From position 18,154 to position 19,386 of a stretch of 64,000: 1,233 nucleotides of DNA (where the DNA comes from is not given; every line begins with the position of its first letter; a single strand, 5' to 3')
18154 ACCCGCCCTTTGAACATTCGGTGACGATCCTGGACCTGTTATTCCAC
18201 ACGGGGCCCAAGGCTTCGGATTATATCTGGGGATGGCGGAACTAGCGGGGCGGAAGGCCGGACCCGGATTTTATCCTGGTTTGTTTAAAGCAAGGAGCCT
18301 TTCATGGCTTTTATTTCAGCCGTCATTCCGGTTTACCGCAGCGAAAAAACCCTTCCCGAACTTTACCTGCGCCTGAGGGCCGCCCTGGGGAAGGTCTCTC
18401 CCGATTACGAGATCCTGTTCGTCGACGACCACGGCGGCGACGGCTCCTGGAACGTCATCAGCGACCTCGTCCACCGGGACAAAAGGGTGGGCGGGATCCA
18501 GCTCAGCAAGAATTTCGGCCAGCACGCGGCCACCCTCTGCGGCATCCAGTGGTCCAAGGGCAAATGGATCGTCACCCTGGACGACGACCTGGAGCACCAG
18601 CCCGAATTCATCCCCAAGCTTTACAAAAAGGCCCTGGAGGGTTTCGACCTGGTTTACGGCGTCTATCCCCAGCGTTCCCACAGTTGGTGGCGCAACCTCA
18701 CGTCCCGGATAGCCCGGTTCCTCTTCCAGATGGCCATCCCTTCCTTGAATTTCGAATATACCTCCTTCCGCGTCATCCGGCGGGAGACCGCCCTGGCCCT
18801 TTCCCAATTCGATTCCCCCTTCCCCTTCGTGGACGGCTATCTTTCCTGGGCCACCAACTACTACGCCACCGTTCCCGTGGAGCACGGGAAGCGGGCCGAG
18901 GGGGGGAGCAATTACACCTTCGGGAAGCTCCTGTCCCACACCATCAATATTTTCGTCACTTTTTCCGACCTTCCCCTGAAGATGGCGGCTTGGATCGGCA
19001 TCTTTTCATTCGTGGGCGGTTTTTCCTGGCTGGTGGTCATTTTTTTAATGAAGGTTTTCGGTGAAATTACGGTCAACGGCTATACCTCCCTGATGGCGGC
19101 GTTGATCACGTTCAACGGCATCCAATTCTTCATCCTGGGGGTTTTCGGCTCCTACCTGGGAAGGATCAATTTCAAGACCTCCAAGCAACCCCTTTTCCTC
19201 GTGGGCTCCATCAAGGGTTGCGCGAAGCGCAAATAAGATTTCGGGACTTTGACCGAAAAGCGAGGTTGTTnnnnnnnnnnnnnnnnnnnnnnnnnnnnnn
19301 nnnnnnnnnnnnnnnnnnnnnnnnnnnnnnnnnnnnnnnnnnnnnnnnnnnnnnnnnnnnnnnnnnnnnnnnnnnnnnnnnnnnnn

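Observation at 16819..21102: Complete lipid-linked aminosugar donor module lacking an obvious flippase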

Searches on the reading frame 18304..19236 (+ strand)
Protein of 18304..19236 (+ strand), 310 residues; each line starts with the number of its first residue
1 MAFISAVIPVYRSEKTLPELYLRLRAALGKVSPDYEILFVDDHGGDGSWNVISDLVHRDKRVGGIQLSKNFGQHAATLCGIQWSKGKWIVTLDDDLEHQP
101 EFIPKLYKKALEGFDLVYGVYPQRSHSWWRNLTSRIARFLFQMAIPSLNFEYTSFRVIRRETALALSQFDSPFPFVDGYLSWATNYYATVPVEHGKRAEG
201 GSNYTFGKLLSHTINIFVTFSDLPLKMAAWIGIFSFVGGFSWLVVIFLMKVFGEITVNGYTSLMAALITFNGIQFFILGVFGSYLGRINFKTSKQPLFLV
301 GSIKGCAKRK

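Call 3: search_protein_families(library=pfam, proteins=[window:18304-19236:+], max_evalue=0.01)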
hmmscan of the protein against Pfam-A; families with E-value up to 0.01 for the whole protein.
window:18304-19236:+ (310 aa): 1 family
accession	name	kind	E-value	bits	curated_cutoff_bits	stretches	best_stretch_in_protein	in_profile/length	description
PF00535.33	Glycos_transf_2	-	3.2e-28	99.2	23.3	1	5-160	1-161/168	Glycosyl transferase family 2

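Call 4: search_protein_families(library=ncbifam, proteins=[window:18304-19236:+], max_evalue=0.01)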
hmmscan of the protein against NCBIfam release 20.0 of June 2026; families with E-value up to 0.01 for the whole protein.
window:18304-19236:+ (310 aa): 12 families
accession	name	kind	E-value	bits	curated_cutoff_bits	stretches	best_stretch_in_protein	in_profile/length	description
NF007986.1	PRK10714.1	equivalog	5e-46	157.2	529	1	4-301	8-309/316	undecaprenyl-phosphate 4-deoxy-4-formamido-L-arabinose transferase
NF047588.1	GlcsyltransPgfSStrep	equivalog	4.9e-45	154.1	500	1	4-301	3-303/308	glycosyltransferase PgfS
NF047683.1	TeichurnBiosyTuaG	equivalog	7.7e-08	32.3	400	1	3-103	7-104/252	teichuronic acid biosynthesis protein TuaG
NF041875.1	EPS_EpsD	equivalog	1.1e-07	31.6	370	1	5-105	2-99/325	exopolysaccharide biosynthesis glycosyltransferase EpsD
NF050050.1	ProtGlycPglI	equivalog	1.5e-07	31.1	500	1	1-119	1-117/306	GalNAc(5)-diNAcBac-PP-undecaprenol beta-1,3-glucosyltransferase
TIGR03937.1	PgaC_IcaA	equivalog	2.9e-07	29.8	422.3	1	3-95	46-135/407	poly-beta-1,6-N-acetyl-D-glucosamine synthase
NF038302.1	EPS_HpsE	equivalog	4.2e-07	29.3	300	1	5-108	4-109/307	hormogonium polysaccharide biosynthesis glycosyltransferase HpsE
NF007482.0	PRK10073.1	equivalog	9.7e-06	24.8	423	1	4-111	8-111/334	glycosyltransferase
NF038299.1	EPS_HpsN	equivalog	0.00067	18.7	425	1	3-105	2-101/317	hormogonium polysaccharide biosynthesis glycosyltransferase HpsN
TIGR04242.1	nodulat_NodC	equivalog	0.00095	18.2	550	1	35-109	80-155/395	chitooligosaccharide synthase NodC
TIGR03111.1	glyc2_xrt_Gpos1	hypoth_equivalog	0.0015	17.4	363.95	1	4-106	51-152/439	TIGR03111 family XrtG-associated glycosyltransferase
TIGR04283.1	glyco_like_mftF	equivalog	0.0017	18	182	1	4-107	1-94/221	TIGR04283 family arsenosugar biosynthesis glycosyltransferase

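Call 9: find_encoding_contigs(protein=window:18304-19236:+, flank=10000, max_places=4)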
Protein window:18304-19236:+ (310 aa): 3 contigs read that carry it; 3 places shown.
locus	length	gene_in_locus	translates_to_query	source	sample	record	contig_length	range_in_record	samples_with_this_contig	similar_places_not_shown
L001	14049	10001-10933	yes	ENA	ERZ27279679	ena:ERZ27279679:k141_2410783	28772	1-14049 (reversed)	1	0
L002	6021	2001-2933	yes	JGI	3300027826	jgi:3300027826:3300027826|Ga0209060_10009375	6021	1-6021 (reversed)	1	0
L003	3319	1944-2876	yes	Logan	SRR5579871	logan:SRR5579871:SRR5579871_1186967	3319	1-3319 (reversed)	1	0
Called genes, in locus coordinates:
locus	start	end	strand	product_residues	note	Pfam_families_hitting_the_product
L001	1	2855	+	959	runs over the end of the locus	PF07691:PA14 (faint)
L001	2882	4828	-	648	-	PF01436:NHL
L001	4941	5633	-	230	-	PF08305:NPCBM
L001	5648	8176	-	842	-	PF13231:PMT_2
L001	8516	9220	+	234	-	PF13489:Methyltransf_23 (weak), PF13847:Methyltransf_31, PF08241:Methyltransf_11, PF08242:Methyltransf_12, PF13649:Methyltransf_25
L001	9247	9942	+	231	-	PF08889:WbqC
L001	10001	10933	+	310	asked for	PF00535:Glycos_transf_2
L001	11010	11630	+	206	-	PF25084:LbH_EIF2B (weak), PF00132:Hexapep, PF25087:GMPPB_C (faint), PF00132:Hexapep, PF14602:Hexapep_2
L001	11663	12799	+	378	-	PF01041:DegT_DnrJ_EryC1, PF00155:Aminotran_1_2, PF00266:Aminotran_5 (weak)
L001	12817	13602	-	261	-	PF00535:Glycos_transf_2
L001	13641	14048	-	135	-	?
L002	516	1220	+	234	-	PF13489:Methyltransf_23 (weak), PF13847:Methyltransf_31, PF08241:Methyltransf_11, PF08242:Methyltransf_12, PF13649:Methyltransf_25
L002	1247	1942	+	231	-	PF08889:WbqC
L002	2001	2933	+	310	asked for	PF00535:Glycos_transf_2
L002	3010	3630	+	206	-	PF25084:LbH_EIF2B (weak), PF00132:Hexapep, PF25087:GMPPB_C (faint), PF00132:Hexapep, PF14602:Hexapep_2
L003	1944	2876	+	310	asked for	PF00535:Glycos_transf_2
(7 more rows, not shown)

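Call 11: find_homologous_proteins(query=window:18304-19236:+, max_evalue=1e-20)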
Query window:18304-19236:+ (310 aa): 1133 proteins with E <= 1e-20 among 2121 candidates; the best 120 are listed.
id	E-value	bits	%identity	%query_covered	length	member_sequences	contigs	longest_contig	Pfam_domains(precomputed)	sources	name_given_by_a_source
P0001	3.1e-209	712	100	100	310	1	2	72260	PF00535.33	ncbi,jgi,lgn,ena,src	-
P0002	1.1e-166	572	79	100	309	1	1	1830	PF10111.15,PF00535.33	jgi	jgi:glycosyltransferase involved in cell wall biosynthesis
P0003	4.1e-145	501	72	98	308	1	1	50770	PF00535.33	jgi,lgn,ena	-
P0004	2.2e-143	495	70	98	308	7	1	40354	PF00535.33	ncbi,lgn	-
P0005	9.0e-135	467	66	99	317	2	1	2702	PF00535.33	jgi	jgi:undecaprenyl-phosphate 4-deoxy-4-formamido-L-arabinose transferase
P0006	2.6e-132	459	63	99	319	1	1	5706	PF00535.33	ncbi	-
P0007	3.8e-132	458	65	97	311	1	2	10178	PF00535.33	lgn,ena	-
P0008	5.8e-132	458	65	99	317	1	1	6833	PF00535.33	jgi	jgi:undecaprenyl-phosphate 4-deoxy-4-formamido-L-arabinose transferase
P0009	7.2e-132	457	64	98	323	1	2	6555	PF00535.33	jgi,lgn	jgi:undecaprenyl-phosphate 4-deoxy-4-formamido-L-arabinose transferase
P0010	1.3e-131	457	64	97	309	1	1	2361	PF00535.33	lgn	-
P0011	1.8e-131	456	67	97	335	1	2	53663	PF00535.33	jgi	jgi:undecaprenyl-phosphate 4-deoxy-4-formamido-L-arabinose transferase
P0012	3.2e-131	455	62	100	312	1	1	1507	PF00535.33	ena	-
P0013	3.4e-131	455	62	99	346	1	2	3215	PF00535.33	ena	-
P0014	6.2e-131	454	65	99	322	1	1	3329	PF00535.33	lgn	-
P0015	1.4e-130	453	66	97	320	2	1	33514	PF13641.13,PF00535.33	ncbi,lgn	ncbi:MAG: glycosyltransferase family 2 protein [Pseudomonadota bacterium]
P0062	8.1e-128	444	64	97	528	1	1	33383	PF08889.17,PF00535.33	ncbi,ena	-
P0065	9.3e-128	444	64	96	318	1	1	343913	PF00535.33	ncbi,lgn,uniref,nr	ncbi:MAG: glycosyltransferase family 2 protein [Propionivibrio sp.]|uniref:glycosyltransferase famil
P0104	3.0e-126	439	63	96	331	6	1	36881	PF00535.33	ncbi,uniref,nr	ncbi:glycosyltransferase [Chromatium okenii]|uniref:Glycosyltransferase n=1 Tax=Chromatium okenii Ta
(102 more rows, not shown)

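Call 12: find_encoding_contigs(protein=P0062, flank=10000, max_places=2)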
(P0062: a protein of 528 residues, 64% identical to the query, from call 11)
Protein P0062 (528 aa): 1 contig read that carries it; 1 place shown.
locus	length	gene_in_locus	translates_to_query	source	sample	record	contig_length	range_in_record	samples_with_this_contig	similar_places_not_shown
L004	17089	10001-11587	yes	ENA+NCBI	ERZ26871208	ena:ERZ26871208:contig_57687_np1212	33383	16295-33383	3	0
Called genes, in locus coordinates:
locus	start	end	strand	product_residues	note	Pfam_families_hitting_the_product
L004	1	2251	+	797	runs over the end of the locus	PF02706:Wzz (weak), PF10609:ParA (weak), PF13614:AAA_31, PF01656:CbiA (faint)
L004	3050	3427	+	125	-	PF02397:Bac_transf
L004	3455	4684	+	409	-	PF13506:Glyco_transf_21, PF00535:Glycos_transf_2, PF13641:Glyco_tranf_2_3, PF13632:Glyco_trans_2_3 (weak)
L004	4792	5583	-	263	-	PF01135:PCMT (weak), PF05050:Methyltransf_21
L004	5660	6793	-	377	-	PF04892:VanZ-LLP1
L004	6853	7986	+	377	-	PF13439:Glyco_transf_4 (faint)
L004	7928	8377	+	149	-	-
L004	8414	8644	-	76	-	PF03706:LPG_synthase_TM (weak)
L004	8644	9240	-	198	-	PF03706:LPG_synthase_TM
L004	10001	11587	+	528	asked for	PF08889:WbqC, PF00535:Glycos_transf_2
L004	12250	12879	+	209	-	-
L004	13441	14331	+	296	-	PF01041:DegT_DnrJ_EryC1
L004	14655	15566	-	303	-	-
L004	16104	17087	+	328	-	?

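Call 13: find_encoding_contigs(protein=P0065, flank=10000, max_places=2)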
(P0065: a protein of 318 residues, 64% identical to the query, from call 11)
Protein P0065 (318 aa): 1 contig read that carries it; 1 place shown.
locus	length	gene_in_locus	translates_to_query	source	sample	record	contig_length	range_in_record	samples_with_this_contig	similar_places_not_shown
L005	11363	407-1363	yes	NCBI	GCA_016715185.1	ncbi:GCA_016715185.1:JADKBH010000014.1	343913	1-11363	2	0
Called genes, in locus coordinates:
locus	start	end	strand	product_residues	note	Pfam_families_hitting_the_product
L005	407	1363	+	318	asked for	PF00535:Glycos_transf_2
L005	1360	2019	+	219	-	PF00132:Hexapep (faint), PF25087:GMPPB_C (faint)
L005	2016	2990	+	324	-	-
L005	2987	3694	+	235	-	PF08889:WbqC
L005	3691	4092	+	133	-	PF04138:GtrA_DPMS_TM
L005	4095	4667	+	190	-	PF00132:Hexapep, PF14602:Hexapep_2 (weak)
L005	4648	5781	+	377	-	PF01041:DegT_DnrJ_EryC1, PF00155:Aminotran_1_2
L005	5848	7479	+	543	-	PF13231:PMT_2 (weak)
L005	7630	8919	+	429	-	PF19358:DUF5935, PF04932:Wzy_C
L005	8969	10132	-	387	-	PF01757:Acyl_transf_3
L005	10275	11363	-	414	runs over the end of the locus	PF13439:Glyco_transf_4, PF13579:Glyco_trans_4_4, PF20706:GT4-conflict (faint), PF00534:Glycos_transf_1, PF13692:Glyco_trans_1_4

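Call 14: find_encoding_contigs(protein=P0104, flank=10000, max_places=2)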
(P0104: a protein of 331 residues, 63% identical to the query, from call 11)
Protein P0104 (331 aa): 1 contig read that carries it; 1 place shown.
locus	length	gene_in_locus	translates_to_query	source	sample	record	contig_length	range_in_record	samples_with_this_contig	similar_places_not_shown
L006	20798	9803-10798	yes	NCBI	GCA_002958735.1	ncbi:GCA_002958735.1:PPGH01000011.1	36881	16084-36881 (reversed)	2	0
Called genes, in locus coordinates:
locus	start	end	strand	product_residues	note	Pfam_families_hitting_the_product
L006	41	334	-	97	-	PF00239:Resolvase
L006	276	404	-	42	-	PF13411:MerR_1 (weak), PF00376:MerR, PF12728:HTH_17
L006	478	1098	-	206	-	PF00005:ABC_tran (weak)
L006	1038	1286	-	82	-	-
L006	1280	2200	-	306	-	PF00664:ABC_membrane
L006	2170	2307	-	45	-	-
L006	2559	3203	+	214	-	PF13177:DNA_pol3_delta2, PF13191:AAA_16 (weak)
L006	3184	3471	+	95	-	PF09115:DNApol3-delta_C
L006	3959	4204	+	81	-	PF01026:TatD_DNase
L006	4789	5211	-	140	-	PF01724:DUF29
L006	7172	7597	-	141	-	PF01257:2Fe-2S_thioredx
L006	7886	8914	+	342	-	-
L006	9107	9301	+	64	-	-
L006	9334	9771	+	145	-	-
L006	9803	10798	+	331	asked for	PF00535:Glycos_transf_2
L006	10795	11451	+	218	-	PF00132:Hexapep (faint), PF25087:GMPPB_C (weak)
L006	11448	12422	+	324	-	-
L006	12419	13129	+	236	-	PF08889:WbqC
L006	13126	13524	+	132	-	PF04138:GtrA_DPMS_TM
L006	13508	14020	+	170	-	-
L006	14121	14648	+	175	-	-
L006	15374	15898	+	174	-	PF01041:DegT_DnrJ_EryC1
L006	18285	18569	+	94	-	PF02631:RecX_HTH2, PF21981:RecX_HTH3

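Call 18: find_related_loci(query=A1, collection=genome_contigs, flank=10000)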
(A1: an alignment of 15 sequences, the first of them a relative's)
Query A1 (310 aa) in genome_contigs; peptide patterns used: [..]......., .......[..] (x = any residue, [..] = any of these).
600 stretches matched a pattern (row limit reached: there are more); 531 encode a relative of the query (tblastn E <= 1e-3); the best 80 are kept; 80 distinct loci.
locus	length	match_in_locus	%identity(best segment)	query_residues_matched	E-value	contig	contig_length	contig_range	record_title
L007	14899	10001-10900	66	1-300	1e-134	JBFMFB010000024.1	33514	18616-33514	MAG: Pseudomonadota bacterium isolate MAG260 MAG260_24, whole genome shotgun sequence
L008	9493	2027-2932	65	1-301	8e-133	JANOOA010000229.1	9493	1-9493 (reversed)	MAG: Gammaproteobacteria bacterium isolate VAR_43_metabat_261 VAR_43_k141_3219157, whole genome shotgun sequence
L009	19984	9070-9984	63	1-305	9e-131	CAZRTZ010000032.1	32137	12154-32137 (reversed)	MAG TPA_asm: uncultured Geobacteraceae bacterium isolate SRP231805_co3_153 genome assembly, contig: NODE_520_length_3213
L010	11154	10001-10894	63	4-301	1e-130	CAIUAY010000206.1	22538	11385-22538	MAG: uncultured Chromatium sp. isolate I2_bin-149 genome assembly, contig: bin-149:206/277, whole genome shotgun sequenc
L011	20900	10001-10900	62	4-303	7e-127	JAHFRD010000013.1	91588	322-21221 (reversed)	MAG: Hydrogenophilales bacterium isolate nzgw566 NODE_132_length_91589_cov_12.694855, whole genome shotgun sequence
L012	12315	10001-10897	63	4-301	4e-126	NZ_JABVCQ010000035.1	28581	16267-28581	Thiospirillum jenense strain DSM 216 assembly_contig_35, whole genome shotgun sequence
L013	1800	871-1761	60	4-300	5e-135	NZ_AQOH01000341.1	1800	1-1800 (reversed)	Pseudomonas fuscovaginae SE-1 341, whole genome shotgun sequence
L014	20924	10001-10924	61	1-308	7e-126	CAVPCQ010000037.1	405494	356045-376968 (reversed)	MAG: uncultured Acidobacteriota bacterium isolate MFD00032.bin.3.232 genome assembly, contig: contig_8093, whole genome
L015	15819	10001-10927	61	1-309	6e-124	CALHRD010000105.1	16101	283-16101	MAG: uncultured Burkholderiales bacterium isolate N1_Bin_Bin_42_1 genome assembly, contig: c_000003123344, whole genome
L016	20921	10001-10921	60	3-309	1e-123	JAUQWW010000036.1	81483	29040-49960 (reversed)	MAG: Gallionellaceae bacterium isolate BIN13 contig_62998, whole genome shotgun sequence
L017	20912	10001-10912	53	1-305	6e-115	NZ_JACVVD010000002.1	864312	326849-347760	Paenibacillus sedimenti strain WST5 WST5_2, whole genome shotgun sequence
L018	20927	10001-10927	51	4-308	8e-104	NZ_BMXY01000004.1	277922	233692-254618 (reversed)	Cognatilysobacter xinjiangensis strain KCTC 22558 sequence04, whole genome shotgun sequence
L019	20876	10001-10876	47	11-302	1e-87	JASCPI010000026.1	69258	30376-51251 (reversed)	Lysobacteraceae bacterium PS02065 NODE_26_length_69258_cov_14.370688, whole genome shotgun sequence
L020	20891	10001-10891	44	4-300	4e-85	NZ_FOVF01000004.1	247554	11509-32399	Dokdonella immobilis strain CGMCC 1.7659, whole genome shotgun sequence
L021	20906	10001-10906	45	4-305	5e-84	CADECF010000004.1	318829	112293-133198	MAG: uncultured Xanthomonadaceae bacterium isolate Xanthomonadaceae sp. RBC082 genome assembly, contig: MAG082_4, whole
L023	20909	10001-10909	45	2-304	2e-82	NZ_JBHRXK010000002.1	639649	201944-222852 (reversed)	Lysobacter cavernae strain KCTC 42875 spades_K_25_97_2, whole genome shotgun sequence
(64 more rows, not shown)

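Call 21: search_solved_structures(query=window:18304-19236:+, max_evalue=0.001)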
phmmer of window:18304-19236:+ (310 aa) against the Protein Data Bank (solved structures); distinct sequences matched with E-value up to 0.001: 9.
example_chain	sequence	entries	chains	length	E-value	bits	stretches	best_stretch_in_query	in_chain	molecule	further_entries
9hwj_A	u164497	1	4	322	2.2e-46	161.7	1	4-302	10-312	Undecaprenyl-phosphate 4-deoxy-4-formamido-L-arabinose transferase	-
9bhc_C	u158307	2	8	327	2.7e-43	151.5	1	4-300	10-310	Undecaprenyl-phosphate 4-deoxy-4-formamido-L-arabinose transferase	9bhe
8vxh_A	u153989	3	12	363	3.8e-43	151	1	4-300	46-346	Undecaprenyl-phosphate 4-deoxy-4-formamido-L-arabinose transferase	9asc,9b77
5ekp_C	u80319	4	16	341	7e-41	143.6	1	4-305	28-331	Uncharacterized glycosyltransferase sll0501 | Glycosyltransferase sll0501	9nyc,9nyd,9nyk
9nye_A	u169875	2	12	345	7.3e-41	143.5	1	4-305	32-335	Glycosyltransferase sll0501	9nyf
5eke_A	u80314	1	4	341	8.4e-41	143.3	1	4-305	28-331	Uncharacterized glycosyltransferase sll0501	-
5mlz_A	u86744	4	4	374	3.7e-15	59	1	4-214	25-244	Dolichol monophosphate mannose synthase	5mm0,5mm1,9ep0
5hea_A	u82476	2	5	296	8e-06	28.4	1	3-112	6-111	Putative glycosyltransferase (GalT1)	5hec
6h1j_A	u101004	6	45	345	8.7e-05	25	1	4-122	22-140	Probable ss-1,3-N-acetylglucosaminyltransferase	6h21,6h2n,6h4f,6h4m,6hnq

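Call 35: predict_structure(alignment_id=A2)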
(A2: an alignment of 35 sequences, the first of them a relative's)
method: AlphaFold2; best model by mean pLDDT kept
length: 231 residues; sequences in the alignment: 35
mean_pLDDT: 93.4   pTM: 0.90
mean pLDDT of the five models: 93.4, 93.2, 92.2, 90.3, 90.1
residues with pLDDT >= 90: 194; 70-90: 35; 50-70: 2; < 50: 0
segments of 3 or more residues with pLDDT < 50: none
pLDDT, mean of each block of 10 residues (from residue 1): 92 95 98 85 92 92 81 93 97 98 95 96 97 98 88 96 96 94 97 92 87 97 95 76
secondary structure, 60 per line:
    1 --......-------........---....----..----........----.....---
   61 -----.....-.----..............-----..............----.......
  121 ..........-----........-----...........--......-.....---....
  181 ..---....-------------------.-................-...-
elements in order: E3-8 H16-23 E27-30 E44-48 E53-57 H77-90 H96-109 H115-130 E136-139 H140-143 H149-159 E162-167 H169-173 H177-182 E186-189 H211-226

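Call 39: fold_search(model_id=the predicted structure, library=pdb)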
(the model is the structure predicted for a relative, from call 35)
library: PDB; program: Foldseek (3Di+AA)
matches with E <= 10: 639; with E <= 0.001: 0
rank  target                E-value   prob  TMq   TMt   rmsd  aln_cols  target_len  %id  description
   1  4wbd                  2.9e-03  0.99  0.45  0.22   7.8       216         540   12  The crystal structure of BshC from Bacillus subtilis complexed with citrate and ADP (released 2014-12-31)
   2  5jjp_C                4.9e-02  0.12  0.19  0.13  18.7       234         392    9  Crystal structure of CmiS6 (released 2017-03-22)
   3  3dbh_C                6.7e-02  0.57  0.30  0.16   7.9       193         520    9  Structural Dissection of a Gating Mechanism Preventing Misactivation of Ubiquitin by NEDD8's E1 (APPBP1-UBA3Arg190Ala- (released 2008-08-12)
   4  7lm6                  8.2e-02  0.10  0.20  0.19  15.8       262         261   12  Crystal structure of the Zn(II)-bound AdcAII H205L mutant variant of Streptococcus pneumoniae (released 2021-09-29)
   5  1tt5_C                1.1e-01  0.66  0.33  0.17   6.4       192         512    7  Structure of APPBP1-UBA3-Ubc12N26: a unique E1-E2 interaction required for optimal conjugation of the ubiquitin-like p (released 2004-09-14)
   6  6q1c                  1.1e-01  0.09  0.20  0.18  15.2       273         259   10  Apo YfeA extracted from the E. coli periplasm (released 2019-09-04)
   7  8vy5_B                1.1e-01  0.41  0.27  0.24   8.6       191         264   10  Crystal structure of human SAE1 (released 2025-02-19)
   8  7me1_A                1.3e-01  0.11  0.21  0.19  15.2       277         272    9  YfeA oligomer crystal 1, form 1 (released 2021-08-25)
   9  5jjp_B                1.4e-01  0.09  0.20  0.13  18.7       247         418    8  Crystal structure of CmiS6 (released 2017-03-22)
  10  2b7l_A                1.5e-01  0.75  0.33  0.59   7.0       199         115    8  Crystal Structure of CTP:Glycerol-3-Phosphate Cytidylyltransferase from Staphylococcus aureus (released 2006-06-27)
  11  9b5c_A                1.6e-01  0.33  0.26  0.08   8.7       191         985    9  Ubiquitin E1-Ub-E2 tetrahedral transthiolation intermediate mimic (doubly Ub-loaded) - consensus map and model (released 2024-06-05)
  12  1onf                  1.8e-01  0.10  0.20  0.12  20.3       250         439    9  Crystal structure of Plasmodium falciparum Glutathione reductase (released 2003-05-06)
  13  5z2j                  1.9e-01  0.09  0.25  0.22  16.3       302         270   12  structure of S38A mutant metal-free periplasmic metal binding protein from candidatus liberibacter asiaticus (released 2018-10-03)
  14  2nvu_A                2.1e-01  0.47  0.33  0.16   7.4       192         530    7  Structure of APPBP1-UBA3~NEDD8-NEDD8-MgATP-Ubc12(C111A), a trapped ubiquitin-like protein activation complex (released 2007-01-30)
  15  3h05_A                2.4e-01  0.66  0.36  0.49   6.1       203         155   12  The Crystal Structure of a Putative Nicotinate-nucleotide Adenylyltransferase from Vibrio parahaemolyticus (released 2009-04-21)
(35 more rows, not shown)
